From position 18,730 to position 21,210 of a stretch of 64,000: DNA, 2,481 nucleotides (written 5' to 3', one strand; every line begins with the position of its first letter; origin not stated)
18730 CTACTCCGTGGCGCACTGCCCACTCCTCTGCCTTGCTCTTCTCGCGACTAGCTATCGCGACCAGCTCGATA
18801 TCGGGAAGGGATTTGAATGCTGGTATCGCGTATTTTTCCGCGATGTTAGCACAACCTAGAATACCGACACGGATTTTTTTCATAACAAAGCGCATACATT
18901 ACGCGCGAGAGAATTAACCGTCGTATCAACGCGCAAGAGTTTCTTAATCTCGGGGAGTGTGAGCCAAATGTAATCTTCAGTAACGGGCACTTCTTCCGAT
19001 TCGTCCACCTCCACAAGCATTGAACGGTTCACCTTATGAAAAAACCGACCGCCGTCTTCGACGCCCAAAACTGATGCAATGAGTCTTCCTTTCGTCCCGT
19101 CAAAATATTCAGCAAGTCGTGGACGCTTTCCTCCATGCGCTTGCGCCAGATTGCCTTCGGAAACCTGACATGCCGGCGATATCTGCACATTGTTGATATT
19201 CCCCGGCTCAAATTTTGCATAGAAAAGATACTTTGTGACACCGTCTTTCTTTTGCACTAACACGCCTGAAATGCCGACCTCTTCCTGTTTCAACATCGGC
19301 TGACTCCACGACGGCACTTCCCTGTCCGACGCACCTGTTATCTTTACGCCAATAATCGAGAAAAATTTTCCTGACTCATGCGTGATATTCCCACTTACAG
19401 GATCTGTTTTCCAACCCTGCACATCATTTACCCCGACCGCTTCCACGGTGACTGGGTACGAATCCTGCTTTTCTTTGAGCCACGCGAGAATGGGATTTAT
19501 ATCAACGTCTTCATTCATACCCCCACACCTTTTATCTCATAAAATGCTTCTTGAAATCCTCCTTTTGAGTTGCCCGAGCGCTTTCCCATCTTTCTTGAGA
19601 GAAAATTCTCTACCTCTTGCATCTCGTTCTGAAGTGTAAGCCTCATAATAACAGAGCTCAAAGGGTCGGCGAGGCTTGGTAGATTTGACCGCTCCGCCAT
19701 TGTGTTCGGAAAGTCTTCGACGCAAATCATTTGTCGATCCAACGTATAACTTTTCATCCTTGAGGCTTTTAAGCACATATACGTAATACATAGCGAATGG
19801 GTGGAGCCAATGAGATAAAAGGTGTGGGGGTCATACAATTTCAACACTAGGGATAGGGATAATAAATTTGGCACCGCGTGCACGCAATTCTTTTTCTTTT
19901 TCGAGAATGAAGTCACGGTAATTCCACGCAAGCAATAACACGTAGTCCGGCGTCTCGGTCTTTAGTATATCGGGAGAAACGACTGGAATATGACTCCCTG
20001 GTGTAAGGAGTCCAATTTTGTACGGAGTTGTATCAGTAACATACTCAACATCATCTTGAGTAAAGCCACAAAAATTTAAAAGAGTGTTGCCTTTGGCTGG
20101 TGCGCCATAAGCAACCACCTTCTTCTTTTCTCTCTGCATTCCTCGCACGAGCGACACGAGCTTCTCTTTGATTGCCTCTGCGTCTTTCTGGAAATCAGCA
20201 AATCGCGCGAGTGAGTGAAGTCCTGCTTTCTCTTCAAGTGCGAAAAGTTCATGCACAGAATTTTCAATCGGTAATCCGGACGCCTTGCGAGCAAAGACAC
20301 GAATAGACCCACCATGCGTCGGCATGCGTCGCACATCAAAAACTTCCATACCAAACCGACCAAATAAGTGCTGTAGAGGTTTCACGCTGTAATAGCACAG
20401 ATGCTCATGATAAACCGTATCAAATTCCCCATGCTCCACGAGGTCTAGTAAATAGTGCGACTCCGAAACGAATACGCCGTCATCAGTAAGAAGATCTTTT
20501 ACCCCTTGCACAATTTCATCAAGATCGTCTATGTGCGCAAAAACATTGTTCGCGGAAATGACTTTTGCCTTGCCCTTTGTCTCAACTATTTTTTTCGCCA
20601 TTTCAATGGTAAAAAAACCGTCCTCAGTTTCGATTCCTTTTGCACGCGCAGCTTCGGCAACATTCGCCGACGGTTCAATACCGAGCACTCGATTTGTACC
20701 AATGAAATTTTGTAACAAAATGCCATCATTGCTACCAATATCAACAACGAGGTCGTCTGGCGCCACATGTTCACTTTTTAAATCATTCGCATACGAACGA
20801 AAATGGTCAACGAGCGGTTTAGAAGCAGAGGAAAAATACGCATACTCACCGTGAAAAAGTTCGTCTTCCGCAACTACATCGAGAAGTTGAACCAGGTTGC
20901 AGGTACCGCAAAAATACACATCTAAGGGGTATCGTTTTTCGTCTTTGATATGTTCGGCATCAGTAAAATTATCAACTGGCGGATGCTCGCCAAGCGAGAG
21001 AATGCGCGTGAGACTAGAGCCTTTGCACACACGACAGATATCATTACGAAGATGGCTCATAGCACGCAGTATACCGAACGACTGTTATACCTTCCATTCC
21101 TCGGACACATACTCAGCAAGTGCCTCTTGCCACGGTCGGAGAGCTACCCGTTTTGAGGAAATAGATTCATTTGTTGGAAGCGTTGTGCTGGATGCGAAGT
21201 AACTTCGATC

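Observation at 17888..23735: Candidate dTDP-linked C-methyl (possibly 2,6-dideoxy) branched-sugar pathway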

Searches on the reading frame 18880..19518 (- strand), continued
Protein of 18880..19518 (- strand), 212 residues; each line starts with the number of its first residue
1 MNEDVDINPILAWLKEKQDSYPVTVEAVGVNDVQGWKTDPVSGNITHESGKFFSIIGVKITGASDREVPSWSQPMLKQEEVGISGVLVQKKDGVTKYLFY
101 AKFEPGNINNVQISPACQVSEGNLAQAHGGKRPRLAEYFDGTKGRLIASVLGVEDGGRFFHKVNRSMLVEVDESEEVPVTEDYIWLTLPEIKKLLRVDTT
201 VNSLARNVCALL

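Call 62: find_encoding_contigs(protein=P0127, flank=8000, max_places=3)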
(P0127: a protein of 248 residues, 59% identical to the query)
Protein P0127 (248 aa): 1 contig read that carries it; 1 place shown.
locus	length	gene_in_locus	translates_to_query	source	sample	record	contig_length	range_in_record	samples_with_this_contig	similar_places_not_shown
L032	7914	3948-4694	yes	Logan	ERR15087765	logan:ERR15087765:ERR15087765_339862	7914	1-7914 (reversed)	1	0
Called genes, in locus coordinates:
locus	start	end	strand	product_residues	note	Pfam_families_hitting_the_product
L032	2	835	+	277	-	?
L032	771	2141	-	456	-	PF13231:PMT_2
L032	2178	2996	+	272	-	PF00483:NTP_transferase, PF12804:NTP_transf_3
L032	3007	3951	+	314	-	PF00535:Glycos_transf_2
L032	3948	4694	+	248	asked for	PF03559:Hexose_dehydrat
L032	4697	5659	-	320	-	PF01073:3Beta_HSD, PF01370:Epimerase, PF02719:Polysacc_synt_2, PF04321:RmlD_sub_bind, PF07993:NAD_binding_4, PF13460:NAD_binding_10, PF16363:GDP_Man_Dehyd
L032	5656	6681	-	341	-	PF01408:GFO_IDH_MocA, PF02894:GFO_IDH_MocA_C (faint), PF22725:GFO_IDH_MocA_C3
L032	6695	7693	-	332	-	PF00535:Glycos_transf_2, PF10111:Glyco_tranf_2_2 (faint), PF13641:Glyco_tranf_2_3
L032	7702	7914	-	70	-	?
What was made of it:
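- In L032 it co-occurs with RmlA, RmlB and GFO without a methyltransferase (call 62).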

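Call 63: find_encoding_contigs(protein=P0133, flank=8000, max_places=3)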
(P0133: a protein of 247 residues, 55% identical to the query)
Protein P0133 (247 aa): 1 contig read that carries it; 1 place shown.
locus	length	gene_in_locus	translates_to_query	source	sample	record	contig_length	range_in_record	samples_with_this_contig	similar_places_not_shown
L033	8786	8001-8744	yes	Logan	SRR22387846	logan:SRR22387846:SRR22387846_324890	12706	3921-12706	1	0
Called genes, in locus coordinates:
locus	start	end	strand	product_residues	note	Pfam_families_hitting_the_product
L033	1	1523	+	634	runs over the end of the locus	PF25788:Ig_Rha78A_N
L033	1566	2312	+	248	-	PF13489:Methyltransf_23, PF07021:MetW, PF08241:Methyltransf_11, PF08242:Methyltransf_12, PF13649:Methyltransf_25, PF13847:Methyltransf_31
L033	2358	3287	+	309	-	PF00535:Glycos_transf_2, PF13641:Glyco_tranf_2_3 (weak)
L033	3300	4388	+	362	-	PF01073:3Beta_HSD, PF01370:Epimerase, PF02719:Polysacc_synt_2, PF04321:RmlD_sub_bind, PF07993:NAD_binding_4, PF16363:GDP_Man_Dehyd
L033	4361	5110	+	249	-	PF00483:NTP_transferase, PF12804:NTP_transf_3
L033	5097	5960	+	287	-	PF04321:RmlD_sub_bind, PF01370:Epimerase, PF02719:Polysacc_synt_2 (faint), PF16363:GDP_Man_Dehyd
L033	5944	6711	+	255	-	PF02698:DUF218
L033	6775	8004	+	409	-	PF08421:Methyltransf_13, PF13489:Methyltransf_23, PF13847:Methyltransf_31 (weak), PF08241:Methyltransf_11 (weak), PF08242:Methyltransf_12, PF13649:Methyltransf_25 (weak), PF08484:Methyltransf_14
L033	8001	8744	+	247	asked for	PF03559:Hexose_dehydrat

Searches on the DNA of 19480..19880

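Call 61: search_rna_families(source=window, start=19480, end=19880, threshold=evalue, max_evalue=1)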
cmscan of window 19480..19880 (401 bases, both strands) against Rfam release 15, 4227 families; matches with E-value up to 1: 0.
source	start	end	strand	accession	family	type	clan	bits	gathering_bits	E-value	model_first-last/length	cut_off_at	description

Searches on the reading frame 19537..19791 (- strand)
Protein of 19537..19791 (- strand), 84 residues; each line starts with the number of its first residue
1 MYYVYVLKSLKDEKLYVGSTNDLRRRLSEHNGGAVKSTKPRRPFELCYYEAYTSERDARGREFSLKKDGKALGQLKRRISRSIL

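Call 3: search_protein_families(library=pfam, proteins=[window:19537-19791:-], max_evalue=0.01)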
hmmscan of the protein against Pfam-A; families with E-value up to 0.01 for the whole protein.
window:19537-19791:- (84 aa): 2 families
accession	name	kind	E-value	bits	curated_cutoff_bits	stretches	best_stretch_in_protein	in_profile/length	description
PF01541.30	GIY-YIG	-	8.6e-18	64.9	22.6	1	1-71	1-74/78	GIY-YIG catalytic domain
PF10544.15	T5orf172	-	0.00019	22.3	20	1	3-53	2-51/101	T5orf172 domain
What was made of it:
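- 19520..19830 (-): 311-bp mobile element carrying an 84-aa GIY-YIG ORF (19537-19791). It has perfect 17-bp terminal inverted repeats and is flanked by duplicated TATGA. It is not part of the pathway. GIY-YIG at 8.6e-18 (call 3).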

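Call 4: search_protein_families(library=ncbifam, proteins=[window:19537-19791:-], max_evalue=0.01)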
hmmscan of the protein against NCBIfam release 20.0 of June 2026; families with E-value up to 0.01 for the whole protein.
window:19537-19791:- (84 aa): 4 families
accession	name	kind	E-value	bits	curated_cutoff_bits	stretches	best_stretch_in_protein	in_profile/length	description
TIGR01453.1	grpIintron_endo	subfamily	2.1e-05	24.6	56.05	1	4-32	4-32/215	group I intron endonuclease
NF005905.0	PRK07883.1-3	equivalog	0.00023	19.9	508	1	4-33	229-258/581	DEDD exonuclease domain-containing protein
NF005906.0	PRK07883.1-4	equivalog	0.001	17.5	495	1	4-39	218-254/563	DEDD exonuclease domain-containing protein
NF005903.0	PRK07883.1-1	equivalog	0.004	15.7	1038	1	4-36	251-283/642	DEDD exonuclease domain-containing protein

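Call 54: find_encoding_contigs(protein=window:19537-19791:-, flank=1500, max_places=10)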
Protein window:19537-19791:- (84 aa): no gene with exactly this product is on record in the collection.
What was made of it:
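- Tried and rejected: An exact-sequence look-up found nothing (call 54).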

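Call 55: find_homologous_proteins(query=window:19537-19791:-, max_evalue=1e-10)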
Query window:19537-19791:- (84 aa): 369 proteins with E <= 1e-10 among 396 candidates; the best 120 are listed.
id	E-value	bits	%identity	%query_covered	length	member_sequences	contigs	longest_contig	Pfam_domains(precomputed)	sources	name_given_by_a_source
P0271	2.5e-41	157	92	100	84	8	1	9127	PF01541.31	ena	-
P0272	1.2e-39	151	89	100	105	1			PF01541.31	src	-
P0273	1.5e-38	148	86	100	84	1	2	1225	PF10544.16,PF01541.31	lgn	-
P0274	2.5e-38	147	86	100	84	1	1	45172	PF10544.16,PF01541.31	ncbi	-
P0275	1.1e-36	142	80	100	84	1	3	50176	PF01541.31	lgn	-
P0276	2.3e-35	138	80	99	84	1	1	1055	PF10544.16,PF01541.31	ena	-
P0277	2.3e-35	138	81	99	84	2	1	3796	PF10544.16,PF01541.31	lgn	-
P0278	2.5e-35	138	82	100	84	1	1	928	PF10544.16,PF01541.31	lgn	-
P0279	2.9e-35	137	81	99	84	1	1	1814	PF01541.31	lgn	-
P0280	3.3e-35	137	80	99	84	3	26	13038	PF10544.16,PF01541.31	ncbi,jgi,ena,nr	ncbi:hypothetical protein A3A09_02040 [Candidatus Nomurabacteria bacterium RIFCSPLOWO2_01_FULL_42_20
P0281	5.1e-35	137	82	100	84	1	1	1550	PF10544.16,PF01541.31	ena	-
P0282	7.0e-35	136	82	99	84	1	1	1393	PF01541.31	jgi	jgi:putative endonuclease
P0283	8.7e-35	136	78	99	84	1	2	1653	PF10544.16,PF01541.31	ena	-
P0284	9.8e-35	136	79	100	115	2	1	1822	PF10544.16,PF01541.31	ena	-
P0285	1.2e-34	135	80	99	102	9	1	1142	PF10544.16,PF01541.31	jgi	jgi:putative endonuclease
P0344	2.1e-32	128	75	99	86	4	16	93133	PF10544.16,PF01541.31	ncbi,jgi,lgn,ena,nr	ncbi:MAG: Excinuclease ABC C subunit domain protein [Candidatus Nomurabacteria bacterium GW2011_GWA1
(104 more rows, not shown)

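Call 56: find_encoding_contigs(protein=P0280, flank=1200, max_places=8)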
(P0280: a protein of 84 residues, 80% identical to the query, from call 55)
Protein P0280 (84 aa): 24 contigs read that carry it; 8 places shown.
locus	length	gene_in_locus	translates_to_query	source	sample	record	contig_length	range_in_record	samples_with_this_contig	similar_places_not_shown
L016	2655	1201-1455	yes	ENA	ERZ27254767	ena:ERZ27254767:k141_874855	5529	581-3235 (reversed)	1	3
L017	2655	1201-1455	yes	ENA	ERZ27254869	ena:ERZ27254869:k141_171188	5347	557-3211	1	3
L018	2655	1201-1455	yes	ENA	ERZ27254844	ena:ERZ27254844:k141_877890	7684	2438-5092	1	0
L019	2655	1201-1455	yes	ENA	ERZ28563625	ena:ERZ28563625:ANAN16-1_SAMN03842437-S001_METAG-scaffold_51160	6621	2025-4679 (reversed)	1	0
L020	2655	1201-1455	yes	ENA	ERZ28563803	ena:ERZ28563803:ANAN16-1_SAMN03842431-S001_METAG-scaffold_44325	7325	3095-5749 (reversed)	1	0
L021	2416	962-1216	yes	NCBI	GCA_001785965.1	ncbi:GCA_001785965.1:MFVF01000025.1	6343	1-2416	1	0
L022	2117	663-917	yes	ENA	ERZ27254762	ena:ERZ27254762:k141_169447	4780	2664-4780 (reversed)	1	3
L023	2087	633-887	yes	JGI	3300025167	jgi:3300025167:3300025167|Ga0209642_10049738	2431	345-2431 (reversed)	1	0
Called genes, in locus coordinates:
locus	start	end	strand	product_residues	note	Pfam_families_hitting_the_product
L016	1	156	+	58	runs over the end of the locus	PF10049:DUF2283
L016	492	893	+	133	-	-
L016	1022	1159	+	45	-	-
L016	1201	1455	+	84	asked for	PF01541:GIY-YIG, PF10544:T5orf172 (weak)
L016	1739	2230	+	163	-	PF00466:Ribosomal_L10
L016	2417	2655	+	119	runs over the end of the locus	PF16320:Ribosomal_L12_N, PF00542:Ribosomal_L12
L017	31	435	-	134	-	-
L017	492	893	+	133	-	-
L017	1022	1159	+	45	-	-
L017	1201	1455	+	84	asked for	PF01541:GIY-YIG, PF10544:T5orf172 (weak)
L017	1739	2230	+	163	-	PF00466:Ribosomal_L10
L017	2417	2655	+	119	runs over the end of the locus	PF16320:Ribosomal_L12_N, PF00542:Ribosomal_L12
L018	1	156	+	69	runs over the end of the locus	PF10049:DUF2283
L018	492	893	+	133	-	-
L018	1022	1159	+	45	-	-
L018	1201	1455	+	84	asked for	PF01541:GIY-YIG, PF10544:T5orf172 (weak)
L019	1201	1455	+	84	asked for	PF01541:GIY-YIG, PF10544:T5orf172 (weak)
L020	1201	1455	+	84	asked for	PF01541:GIY-YIG, PF10544:T5orf172 (weak)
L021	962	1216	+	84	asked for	PF01541:GIY-YIG, PF10544:T5orf172 (weak)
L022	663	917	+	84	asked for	PF01541:GIY-YIG, PF10544:T5orf172 (weak)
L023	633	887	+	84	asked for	PF01541:GIY-YIG, PF10544:T5orf172 (weak)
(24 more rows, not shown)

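Call 57: find_encoding_contigs(protein=P0344, flank=1200, max_places=8)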
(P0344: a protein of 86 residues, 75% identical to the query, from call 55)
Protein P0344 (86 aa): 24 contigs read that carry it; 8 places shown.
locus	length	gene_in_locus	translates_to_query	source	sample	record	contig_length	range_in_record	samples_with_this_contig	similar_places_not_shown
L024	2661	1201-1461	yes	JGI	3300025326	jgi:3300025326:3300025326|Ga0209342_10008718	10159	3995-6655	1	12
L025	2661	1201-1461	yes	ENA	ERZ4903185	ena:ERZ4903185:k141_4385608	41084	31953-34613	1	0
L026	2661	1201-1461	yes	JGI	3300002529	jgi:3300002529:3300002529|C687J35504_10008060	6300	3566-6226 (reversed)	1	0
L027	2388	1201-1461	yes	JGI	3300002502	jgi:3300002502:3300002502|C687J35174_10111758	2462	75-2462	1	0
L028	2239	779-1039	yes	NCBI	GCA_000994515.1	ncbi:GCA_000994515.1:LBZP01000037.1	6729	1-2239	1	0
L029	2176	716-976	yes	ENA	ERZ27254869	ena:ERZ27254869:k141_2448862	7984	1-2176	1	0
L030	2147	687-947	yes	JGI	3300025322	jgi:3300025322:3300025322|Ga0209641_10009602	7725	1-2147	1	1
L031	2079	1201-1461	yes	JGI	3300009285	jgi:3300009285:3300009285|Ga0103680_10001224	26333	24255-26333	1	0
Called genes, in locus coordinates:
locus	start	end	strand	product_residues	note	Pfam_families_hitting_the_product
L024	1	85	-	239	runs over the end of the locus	PF00515:TPR_1 (weak), PF07719:TPR_2 (weak)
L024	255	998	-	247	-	-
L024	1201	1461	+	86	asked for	PF01541:GIY-YIG, PF10544:T5orf172 (weak)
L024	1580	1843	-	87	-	PF15738:YafQ_toxin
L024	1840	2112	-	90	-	PF04221:RelB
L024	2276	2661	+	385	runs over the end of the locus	PF08529:NusA_N, PF00575:S1 (faint), PF13184:KH_NusA_1st, PF26594:KH_NusA_2nd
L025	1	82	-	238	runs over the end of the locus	PF00515:TPR_1 (weak), PF07719:TPR_2 (weak)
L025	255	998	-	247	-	-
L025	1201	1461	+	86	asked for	PF01541:GIY-YIG, PF10544:T5orf172 (weak)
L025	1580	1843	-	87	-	PF15738:YafQ_toxin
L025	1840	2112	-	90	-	PF04221:RelB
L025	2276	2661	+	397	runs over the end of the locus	PF08529:NusA_N, PF00575:S1 (weak), PF13184:KH_NusA_1st, PF26594:KH_NusA_2nd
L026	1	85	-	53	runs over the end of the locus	?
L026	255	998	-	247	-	-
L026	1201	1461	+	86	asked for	PF01541:GIY-YIG, PF10544:T5orf172 (weak)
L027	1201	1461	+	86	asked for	PF01541:GIY-YIG, PF10544:T5orf172 (weak)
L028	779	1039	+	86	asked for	PF01541:GIY-YIG, PF10544:T5orf172 (weak)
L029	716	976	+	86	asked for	PF01541:GIY-YIG, PF10544:T5orf172 (weak)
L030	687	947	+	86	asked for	PF01541:GIY-YIG, PF10544:T5orf172 (weak)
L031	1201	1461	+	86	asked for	PF01541:GIY-YIG, PF10544:T5orf172 (weak)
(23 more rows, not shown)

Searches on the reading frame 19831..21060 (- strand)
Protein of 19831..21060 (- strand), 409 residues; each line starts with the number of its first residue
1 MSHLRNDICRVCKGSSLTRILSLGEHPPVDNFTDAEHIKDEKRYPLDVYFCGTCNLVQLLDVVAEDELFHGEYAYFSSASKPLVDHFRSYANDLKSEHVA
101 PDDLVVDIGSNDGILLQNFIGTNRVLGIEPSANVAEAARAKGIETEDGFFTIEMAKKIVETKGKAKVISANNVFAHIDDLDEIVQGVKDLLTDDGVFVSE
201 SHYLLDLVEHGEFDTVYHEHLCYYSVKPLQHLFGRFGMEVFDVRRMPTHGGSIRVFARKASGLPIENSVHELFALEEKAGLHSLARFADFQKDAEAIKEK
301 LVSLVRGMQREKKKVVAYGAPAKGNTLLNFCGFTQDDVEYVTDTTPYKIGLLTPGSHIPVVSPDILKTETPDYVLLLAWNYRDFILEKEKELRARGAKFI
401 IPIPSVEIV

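Call 3: search_protein_families(library=pfam, proteins=[window:19831-21060:-], max_evalue=0.01)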
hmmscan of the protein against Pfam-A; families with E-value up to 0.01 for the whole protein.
window:19831-21060:- (409 aa): 7 families
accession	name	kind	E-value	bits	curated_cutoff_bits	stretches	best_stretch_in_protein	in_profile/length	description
PF08484.17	Methyltransf_14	-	6.9e-57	192.2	23.5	1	247-404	1-160/160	C-methyltransferase C-terminal domain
PF08421.16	Methyltransf_13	-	2.1e-19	69.8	31.3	1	9-69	1-62/62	Putative zinc binding domain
PF13489.12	Methyltransf_23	-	1.1e-14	54.9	27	1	105-240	26-161/164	Methyltransferase domain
PF08242.18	Methyltransf_12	-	3.6e-09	37.7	30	1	106-197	1-98/98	Methyltransferase domain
PF08241.18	Methyltransf_11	-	3.5e-05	24.8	21.2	1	106-198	1-94/95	Methyltransferase domain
PF13847.12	Methyltransf_31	-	5.4e-05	23.4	27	1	105-204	7-114/145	Methyltransferase domain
PF13649.12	Methyltransf_25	-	0.0001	23.3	27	1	105-195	1-97/97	Methyltransferase domain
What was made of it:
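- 19831..21060 (-): Sugar C-methyltransferase of the TylC3/TcaB9/MtmC type. Methyltransf_13 at 2.1e-19, Methyltransf_23, and Methyltransf_14 at 6.9e-57 (call 3).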

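Call 4: search_protein_families(library=ncbifam, proteins=[window:19831-21060:-], max_evalue=0.01)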
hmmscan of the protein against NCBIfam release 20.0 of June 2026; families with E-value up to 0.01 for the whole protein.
window:19831-21060:- (409 aa): 1 family
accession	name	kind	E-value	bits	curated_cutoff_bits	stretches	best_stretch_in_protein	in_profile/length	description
TIGR01983.1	UbiG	equivalog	7.3e-05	22.2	102.95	1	103-197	51-149/228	bifunctional 2-polyprenyl-6-hydroxyphenol methylase/3-demethylubiquinol 3-O-methyltransferase UbiG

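Call 24: search_solved_structures(query=window:19831-21060:-, max_evalue=0.00001, show_alignments=2)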
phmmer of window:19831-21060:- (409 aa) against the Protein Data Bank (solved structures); distinct sequences matched with E-value up to 0.00001: 10.
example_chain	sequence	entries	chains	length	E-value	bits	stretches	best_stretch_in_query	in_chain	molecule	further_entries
4rv9_A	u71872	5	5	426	3.9e-97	329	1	8-408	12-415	D-mycarose 3-C-methyltransferase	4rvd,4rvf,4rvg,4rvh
3ndi_A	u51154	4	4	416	1.1e-85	291.3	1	8-408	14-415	Methyltransferase | TcaB9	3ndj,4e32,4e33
4e2y_A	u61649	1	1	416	2.8e-85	289.9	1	8-408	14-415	TcaB9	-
4e31_A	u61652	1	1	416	3.8e-85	289.5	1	8-408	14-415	TcaB9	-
4e2x_A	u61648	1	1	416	3.8e-85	289.5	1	8-408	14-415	TcaB9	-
5t6b_A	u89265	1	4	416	6.8e-85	288.7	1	9-408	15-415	Sugar 3-C-methyl transferase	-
4e2z_A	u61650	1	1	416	1e-84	288.1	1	8-408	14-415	TcaB9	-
4e2w_A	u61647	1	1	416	1e-84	288.1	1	8-408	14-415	TcaB9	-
5t64_A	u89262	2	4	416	1.3e-84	287.7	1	9-408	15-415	Sugar 3-C-methyl transferase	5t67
4e30_A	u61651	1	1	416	2.6e-84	286.7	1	8-408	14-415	TcaB9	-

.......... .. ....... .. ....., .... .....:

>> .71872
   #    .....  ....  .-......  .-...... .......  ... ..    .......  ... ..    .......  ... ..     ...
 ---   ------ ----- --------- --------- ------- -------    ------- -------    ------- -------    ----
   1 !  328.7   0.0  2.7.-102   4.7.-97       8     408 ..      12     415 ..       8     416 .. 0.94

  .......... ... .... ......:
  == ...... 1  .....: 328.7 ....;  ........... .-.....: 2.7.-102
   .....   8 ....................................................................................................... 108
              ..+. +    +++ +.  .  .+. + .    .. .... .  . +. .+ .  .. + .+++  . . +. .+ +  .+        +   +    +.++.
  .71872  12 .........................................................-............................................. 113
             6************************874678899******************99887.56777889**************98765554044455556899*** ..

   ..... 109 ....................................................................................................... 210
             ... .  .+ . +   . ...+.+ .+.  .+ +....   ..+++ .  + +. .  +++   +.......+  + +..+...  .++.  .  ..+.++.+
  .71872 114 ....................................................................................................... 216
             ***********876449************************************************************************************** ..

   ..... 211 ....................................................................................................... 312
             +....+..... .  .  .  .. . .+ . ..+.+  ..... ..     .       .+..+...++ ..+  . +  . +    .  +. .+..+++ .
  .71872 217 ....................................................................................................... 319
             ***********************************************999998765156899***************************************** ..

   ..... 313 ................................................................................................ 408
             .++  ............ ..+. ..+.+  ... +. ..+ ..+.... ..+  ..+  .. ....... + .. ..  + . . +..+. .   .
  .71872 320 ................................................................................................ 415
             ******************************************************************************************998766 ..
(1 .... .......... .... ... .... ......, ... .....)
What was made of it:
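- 19831..21060 (-): Scores 329 bits to MtmC (4rv9, D-mycarose 3-C-methyltransferase), 291 to TcaB9 and 289 to 5t6b (call 24).
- On Sugar C-3 methyltransferase (TylC3/TcaB9/KijD1/MtmC): No C-5 enzyme appeared among the solved-structure matches (call 24).
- Closest known: dTDP-D-mycarose branch of mithramycin biosynthesis. Same: MtmC is the closest solved relative of the window's methyltransferase, at 329 bits (call 24).
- C-methyltransferase: closest to the D-mycarose enzyme MtmC (call 24).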
